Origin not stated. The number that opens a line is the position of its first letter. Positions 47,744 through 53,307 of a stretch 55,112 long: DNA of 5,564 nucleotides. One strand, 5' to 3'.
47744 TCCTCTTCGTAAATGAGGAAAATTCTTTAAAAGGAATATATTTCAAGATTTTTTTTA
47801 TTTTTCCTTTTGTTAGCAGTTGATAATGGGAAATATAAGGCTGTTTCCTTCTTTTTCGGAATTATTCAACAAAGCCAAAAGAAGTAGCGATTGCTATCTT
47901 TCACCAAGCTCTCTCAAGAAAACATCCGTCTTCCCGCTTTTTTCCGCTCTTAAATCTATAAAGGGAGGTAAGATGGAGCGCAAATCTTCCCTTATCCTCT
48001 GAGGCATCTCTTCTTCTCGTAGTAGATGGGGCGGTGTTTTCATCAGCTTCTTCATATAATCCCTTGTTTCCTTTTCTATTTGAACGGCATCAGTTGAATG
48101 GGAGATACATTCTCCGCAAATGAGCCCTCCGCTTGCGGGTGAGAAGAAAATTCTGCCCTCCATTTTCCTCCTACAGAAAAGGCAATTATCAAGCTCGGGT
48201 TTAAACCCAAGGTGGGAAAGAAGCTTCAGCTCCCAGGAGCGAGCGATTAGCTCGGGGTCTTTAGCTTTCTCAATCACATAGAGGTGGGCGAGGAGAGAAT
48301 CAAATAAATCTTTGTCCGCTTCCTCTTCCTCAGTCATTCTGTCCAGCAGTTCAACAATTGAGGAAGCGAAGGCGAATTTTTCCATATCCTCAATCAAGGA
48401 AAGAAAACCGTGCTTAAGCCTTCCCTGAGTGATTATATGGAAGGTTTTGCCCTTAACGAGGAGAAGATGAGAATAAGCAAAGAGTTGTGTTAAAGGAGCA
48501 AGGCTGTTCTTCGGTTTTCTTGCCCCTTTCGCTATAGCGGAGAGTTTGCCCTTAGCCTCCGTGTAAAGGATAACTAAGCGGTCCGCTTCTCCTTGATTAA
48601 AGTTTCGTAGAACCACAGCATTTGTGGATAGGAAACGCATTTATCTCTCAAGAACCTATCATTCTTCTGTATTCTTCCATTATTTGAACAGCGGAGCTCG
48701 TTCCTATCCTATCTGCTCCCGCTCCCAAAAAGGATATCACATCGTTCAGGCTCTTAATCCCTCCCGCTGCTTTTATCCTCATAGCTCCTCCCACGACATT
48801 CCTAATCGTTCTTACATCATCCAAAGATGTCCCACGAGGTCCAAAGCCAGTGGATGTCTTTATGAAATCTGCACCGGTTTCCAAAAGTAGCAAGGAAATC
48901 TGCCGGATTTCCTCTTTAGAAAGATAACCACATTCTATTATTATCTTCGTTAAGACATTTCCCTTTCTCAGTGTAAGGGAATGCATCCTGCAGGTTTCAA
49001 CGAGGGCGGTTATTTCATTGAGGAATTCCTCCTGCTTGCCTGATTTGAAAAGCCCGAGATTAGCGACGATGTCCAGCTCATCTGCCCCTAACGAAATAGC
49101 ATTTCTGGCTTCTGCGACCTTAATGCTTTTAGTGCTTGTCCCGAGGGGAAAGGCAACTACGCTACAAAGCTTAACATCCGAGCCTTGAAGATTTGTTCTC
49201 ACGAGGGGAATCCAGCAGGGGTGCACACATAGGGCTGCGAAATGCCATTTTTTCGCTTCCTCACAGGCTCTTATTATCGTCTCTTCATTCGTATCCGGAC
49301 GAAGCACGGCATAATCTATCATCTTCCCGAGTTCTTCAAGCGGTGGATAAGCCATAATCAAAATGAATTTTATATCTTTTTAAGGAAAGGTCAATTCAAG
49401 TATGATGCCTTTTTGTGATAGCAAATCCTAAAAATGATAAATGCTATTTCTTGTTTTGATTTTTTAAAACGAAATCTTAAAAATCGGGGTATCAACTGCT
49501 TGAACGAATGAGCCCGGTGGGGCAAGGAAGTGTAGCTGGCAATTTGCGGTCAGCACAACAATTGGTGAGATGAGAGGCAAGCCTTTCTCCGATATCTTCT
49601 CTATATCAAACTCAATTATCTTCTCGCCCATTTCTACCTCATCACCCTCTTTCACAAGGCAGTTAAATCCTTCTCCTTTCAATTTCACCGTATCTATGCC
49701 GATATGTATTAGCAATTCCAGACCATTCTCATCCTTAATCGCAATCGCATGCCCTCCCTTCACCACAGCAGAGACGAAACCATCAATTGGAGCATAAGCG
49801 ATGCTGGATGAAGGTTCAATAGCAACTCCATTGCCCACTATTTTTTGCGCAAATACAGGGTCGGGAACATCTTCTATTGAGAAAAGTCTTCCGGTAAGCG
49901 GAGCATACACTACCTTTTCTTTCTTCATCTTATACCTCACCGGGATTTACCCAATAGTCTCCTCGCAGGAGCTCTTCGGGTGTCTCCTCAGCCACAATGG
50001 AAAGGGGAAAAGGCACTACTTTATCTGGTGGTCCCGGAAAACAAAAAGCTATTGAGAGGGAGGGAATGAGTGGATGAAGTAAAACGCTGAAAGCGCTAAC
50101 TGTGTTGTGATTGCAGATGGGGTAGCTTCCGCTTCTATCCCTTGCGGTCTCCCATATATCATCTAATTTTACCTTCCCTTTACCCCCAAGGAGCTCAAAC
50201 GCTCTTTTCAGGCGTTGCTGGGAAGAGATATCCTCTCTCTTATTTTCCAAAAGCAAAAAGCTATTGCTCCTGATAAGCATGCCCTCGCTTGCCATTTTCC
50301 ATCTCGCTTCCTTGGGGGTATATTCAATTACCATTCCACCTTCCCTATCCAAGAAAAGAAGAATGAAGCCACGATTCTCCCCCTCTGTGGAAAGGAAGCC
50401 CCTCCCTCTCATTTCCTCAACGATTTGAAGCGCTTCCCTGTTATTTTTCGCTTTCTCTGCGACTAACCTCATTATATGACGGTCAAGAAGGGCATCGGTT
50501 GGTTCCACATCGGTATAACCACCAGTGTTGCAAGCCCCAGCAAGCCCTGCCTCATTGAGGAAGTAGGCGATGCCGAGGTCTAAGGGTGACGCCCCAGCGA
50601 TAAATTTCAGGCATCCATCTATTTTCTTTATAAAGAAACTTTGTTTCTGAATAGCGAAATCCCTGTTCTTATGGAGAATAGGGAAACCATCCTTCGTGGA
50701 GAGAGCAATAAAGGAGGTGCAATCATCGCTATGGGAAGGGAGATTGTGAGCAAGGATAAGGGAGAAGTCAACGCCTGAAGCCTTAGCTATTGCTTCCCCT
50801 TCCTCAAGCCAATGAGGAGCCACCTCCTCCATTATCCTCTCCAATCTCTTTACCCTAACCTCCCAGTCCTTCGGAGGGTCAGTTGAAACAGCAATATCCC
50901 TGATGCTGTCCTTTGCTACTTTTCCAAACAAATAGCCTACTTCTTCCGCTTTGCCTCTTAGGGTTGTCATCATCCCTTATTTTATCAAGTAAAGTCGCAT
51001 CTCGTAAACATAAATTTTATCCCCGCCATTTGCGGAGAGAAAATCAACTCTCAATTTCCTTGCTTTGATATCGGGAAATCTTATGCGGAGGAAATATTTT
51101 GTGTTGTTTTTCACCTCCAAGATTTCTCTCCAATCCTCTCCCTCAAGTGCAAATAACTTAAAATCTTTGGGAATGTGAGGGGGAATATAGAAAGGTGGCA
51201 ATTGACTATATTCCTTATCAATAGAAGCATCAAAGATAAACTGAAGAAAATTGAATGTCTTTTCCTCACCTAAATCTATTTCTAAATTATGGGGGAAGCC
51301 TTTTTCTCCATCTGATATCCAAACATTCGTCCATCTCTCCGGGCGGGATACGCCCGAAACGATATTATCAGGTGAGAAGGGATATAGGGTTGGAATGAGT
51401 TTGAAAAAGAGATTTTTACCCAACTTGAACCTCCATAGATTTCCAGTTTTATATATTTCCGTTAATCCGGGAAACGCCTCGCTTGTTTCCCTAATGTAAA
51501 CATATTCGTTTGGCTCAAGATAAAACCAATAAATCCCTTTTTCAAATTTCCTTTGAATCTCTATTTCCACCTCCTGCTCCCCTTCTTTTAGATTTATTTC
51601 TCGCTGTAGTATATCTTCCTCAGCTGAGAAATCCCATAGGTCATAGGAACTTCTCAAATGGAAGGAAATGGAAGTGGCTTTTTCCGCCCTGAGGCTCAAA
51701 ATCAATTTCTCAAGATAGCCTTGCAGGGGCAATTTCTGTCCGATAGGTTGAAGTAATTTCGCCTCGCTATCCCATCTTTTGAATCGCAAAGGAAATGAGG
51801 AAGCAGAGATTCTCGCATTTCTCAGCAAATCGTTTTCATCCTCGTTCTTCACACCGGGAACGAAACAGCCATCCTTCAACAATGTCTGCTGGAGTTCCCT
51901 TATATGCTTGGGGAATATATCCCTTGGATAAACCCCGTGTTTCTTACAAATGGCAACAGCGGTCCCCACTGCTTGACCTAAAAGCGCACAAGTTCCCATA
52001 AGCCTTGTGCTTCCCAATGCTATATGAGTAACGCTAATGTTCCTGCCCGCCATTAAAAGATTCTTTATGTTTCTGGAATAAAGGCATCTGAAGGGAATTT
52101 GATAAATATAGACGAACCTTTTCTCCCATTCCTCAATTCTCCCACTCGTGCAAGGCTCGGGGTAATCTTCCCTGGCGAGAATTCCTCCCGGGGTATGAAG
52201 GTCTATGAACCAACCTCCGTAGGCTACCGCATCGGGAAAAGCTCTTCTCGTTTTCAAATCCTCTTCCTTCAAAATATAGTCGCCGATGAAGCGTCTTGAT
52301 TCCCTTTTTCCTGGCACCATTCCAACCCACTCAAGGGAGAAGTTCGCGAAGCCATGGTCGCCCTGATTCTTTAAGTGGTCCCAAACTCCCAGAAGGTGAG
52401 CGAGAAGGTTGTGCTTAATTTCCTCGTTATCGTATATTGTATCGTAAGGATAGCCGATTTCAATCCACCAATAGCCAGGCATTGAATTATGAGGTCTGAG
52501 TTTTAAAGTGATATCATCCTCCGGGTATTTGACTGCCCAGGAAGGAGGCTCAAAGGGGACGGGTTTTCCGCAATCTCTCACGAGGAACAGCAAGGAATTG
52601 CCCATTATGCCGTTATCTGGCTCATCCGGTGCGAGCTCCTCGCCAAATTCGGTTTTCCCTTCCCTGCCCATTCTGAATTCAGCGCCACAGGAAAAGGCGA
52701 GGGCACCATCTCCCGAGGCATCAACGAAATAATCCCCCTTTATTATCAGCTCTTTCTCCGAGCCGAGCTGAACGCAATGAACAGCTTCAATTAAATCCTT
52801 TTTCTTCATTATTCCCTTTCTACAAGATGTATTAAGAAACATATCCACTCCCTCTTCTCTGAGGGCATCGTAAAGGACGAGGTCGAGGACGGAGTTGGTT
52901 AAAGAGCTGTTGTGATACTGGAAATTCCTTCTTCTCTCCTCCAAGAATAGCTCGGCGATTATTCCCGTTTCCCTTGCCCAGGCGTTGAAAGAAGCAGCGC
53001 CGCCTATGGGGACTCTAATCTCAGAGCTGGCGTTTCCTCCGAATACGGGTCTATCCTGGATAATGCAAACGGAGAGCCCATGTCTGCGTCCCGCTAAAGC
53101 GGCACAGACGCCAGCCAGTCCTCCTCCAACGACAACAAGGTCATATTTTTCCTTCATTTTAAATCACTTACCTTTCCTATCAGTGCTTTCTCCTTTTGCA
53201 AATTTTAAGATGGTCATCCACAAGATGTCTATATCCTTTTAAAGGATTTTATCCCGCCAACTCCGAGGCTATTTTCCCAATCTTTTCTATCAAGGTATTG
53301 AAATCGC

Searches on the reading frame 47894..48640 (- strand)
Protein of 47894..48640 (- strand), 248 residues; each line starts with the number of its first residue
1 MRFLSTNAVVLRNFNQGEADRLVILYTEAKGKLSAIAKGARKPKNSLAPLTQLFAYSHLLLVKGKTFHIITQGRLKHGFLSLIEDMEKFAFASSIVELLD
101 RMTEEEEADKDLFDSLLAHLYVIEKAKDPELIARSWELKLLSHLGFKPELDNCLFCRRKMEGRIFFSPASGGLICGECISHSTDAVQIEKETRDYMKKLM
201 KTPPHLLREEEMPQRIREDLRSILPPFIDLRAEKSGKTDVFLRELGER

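Call 31: search_protein_families(library=pfam, proteins=[window:47894-48640:-], max_evalue=0.0001)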
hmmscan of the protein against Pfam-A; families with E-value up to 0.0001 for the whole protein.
window:47894-48640:- (248 aa): 2 families
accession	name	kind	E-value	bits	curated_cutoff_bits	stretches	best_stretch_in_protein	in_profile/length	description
PF02565.21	RecO_C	-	1.9e-34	119.1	22.1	1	84-234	2-151/157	Recombination protein O C terminal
PF11967.14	RecO_N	-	3.2e-19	69.2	27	1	1-79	1-80/80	Recombination protein O N terminal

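Call 64: find_homologous_proteins(query=window:47894-48640:-, max_evalue=1e-10)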
Query window:47894-48640:- (248 aa): 143 proteins with E <= 1e-10 among 661 candidates; the best 120 are listed.
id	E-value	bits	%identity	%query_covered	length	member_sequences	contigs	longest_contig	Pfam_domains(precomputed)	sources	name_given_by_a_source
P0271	1.8e-158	543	99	100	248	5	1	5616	PF11967.15,PF02565.22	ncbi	ncbi:MAG: DNA repair protein RecO [bacterium]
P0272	1.7e-125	435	79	100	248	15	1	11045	PF11967.15,PF02565.22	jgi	jgi:DNA repair protein RecO (recombination protein O)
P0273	6.0e-125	433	79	100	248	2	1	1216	PF11967.15,PF02565.22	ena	-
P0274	1.2e-120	419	76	100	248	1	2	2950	PF11967.15,PF02565.22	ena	-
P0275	8.6e-120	417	74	100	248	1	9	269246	PF11967.15,PF02565.22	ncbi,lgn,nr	ncbi:DNA repair protein RecO [bacterium]|nr:DNA repair protein RecO [bacterium]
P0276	1.3e-108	380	69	100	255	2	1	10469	PF11967.15,PF02565.22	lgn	-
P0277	4.7e-104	365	67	98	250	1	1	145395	PF11967.15,PF02565.22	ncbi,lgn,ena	-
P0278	4.6e-101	355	67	100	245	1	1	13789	PF11967.15,PF02565.22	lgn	-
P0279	3.8e-99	349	64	99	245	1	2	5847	PF11967.15,PF02565.22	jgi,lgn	-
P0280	4.5e-98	345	63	100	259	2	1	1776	PF11967.15,PF02565.22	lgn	-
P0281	8.9e-92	325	61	98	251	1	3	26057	PF11967.15,PF02565.22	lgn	-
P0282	8.3e-91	322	59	99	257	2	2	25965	PF11967.15,PF02565.22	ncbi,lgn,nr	ncbi:DNA repair protein RecO [bacterium]|nr:DNA repair protein RecO [bacterium]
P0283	4.9e-89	316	61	98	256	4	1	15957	PF11967.15,PF02565.22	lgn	-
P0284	2.4e-47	179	41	98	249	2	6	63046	PF11967.15,PF02565.22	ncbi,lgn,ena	-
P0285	1.3e-45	174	39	99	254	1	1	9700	PF11967.15,PF02565.22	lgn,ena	-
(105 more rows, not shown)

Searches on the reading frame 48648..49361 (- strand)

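Call 31: search_protein_families(library=pfam, proteins=[window:48648-49361:-], max_evalue=0.0001)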
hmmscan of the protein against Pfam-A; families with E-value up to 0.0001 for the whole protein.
window:48648-49361:- (237 aa): 1 family
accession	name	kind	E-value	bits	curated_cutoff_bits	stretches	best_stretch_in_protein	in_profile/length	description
PF01791.15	DeoC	-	1.8e-15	57.7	23.8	1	21-210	13-209/229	DeoC/LacD family aldolase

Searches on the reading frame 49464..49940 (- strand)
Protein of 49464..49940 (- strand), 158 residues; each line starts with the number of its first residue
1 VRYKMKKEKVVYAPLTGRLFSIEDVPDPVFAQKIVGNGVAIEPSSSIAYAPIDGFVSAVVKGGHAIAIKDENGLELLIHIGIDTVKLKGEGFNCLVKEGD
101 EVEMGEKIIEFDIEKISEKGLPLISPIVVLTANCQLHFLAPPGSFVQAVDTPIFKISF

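Call 31: search_protein_families(library=pfam, proteins=[window:49464-49940:-], max_evalue=0.0001)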
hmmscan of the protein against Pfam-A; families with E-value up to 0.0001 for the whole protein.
window:49464-49940:- (158 aa): 1 family
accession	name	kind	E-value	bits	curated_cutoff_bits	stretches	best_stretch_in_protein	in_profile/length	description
PF00358.26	PTS_EIIA_1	-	1.3e-47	161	27.2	1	10-131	2-123/127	phosphoenolpyruvate-dependent sugar phosphotransferase system, EIIA 1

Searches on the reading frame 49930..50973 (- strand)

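Call 31: search_protein_families(library=pfam, proteins=[window:49930-50973:-], max_evalue=0.0001)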
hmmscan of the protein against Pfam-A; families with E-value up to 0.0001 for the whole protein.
window:49930-50973:- (347 aa): 1 family
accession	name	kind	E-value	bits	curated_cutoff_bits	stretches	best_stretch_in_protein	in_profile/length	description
PF03417.21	AAT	-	6e-09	36.3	23.2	1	95-295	5-200/225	Acyl-coenzyme A:6-aminopenicillanic acid acyl-transferase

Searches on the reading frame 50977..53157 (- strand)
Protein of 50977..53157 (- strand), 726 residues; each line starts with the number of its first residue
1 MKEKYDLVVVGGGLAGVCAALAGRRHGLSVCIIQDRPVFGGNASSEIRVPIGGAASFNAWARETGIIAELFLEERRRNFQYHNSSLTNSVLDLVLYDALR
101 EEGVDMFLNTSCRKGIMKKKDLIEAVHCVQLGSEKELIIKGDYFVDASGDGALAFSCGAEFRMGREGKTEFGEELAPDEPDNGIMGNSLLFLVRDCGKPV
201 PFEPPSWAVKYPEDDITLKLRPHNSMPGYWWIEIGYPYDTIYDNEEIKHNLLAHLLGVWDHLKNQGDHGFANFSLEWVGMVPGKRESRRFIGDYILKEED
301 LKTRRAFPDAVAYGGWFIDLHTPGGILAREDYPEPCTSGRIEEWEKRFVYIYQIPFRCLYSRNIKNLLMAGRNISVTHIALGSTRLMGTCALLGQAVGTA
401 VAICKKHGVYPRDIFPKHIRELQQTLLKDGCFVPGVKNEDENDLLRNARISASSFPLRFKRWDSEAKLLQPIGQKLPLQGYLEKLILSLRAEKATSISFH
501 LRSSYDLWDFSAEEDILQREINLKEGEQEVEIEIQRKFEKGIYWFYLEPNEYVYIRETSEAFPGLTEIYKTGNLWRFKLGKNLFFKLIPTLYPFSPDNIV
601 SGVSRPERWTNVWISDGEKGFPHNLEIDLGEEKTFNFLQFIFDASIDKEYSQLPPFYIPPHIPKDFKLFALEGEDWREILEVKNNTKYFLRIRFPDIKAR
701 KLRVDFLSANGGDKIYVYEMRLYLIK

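Call 31: search_protein_families(library=pfam, proteins=[window:50977-53157:-], max_evalue=0.0001)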
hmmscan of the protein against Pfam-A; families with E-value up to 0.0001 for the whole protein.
window:50977-53157:- (726 aa): 5 families
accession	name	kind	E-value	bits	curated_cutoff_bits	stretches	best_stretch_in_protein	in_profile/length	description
PF12831.13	FAD_oxidored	-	2.1e-86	291.3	27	1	6-426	1-416/416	FAD dependent oxidoreductase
PF13450.12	NAD_binding_8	-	4.7e-07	30.4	21.9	1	9-46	1-38/68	NAD(P)-binding Rossmann-like domain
PF00890.30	FAD_binding_2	-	5.2e-07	29.7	20.4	1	6-43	1-38/414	FAD binding domain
PF07992.20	Pyr_redox_2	-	3.5e-05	23.8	26.1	0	5-37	1-33/291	Pyridine nucleotide-disulphide oxidoreductase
PF01266.30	DAO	-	7.2e-05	22.9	27.9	0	6-45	1-40/353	FAD dependent oxidoreductase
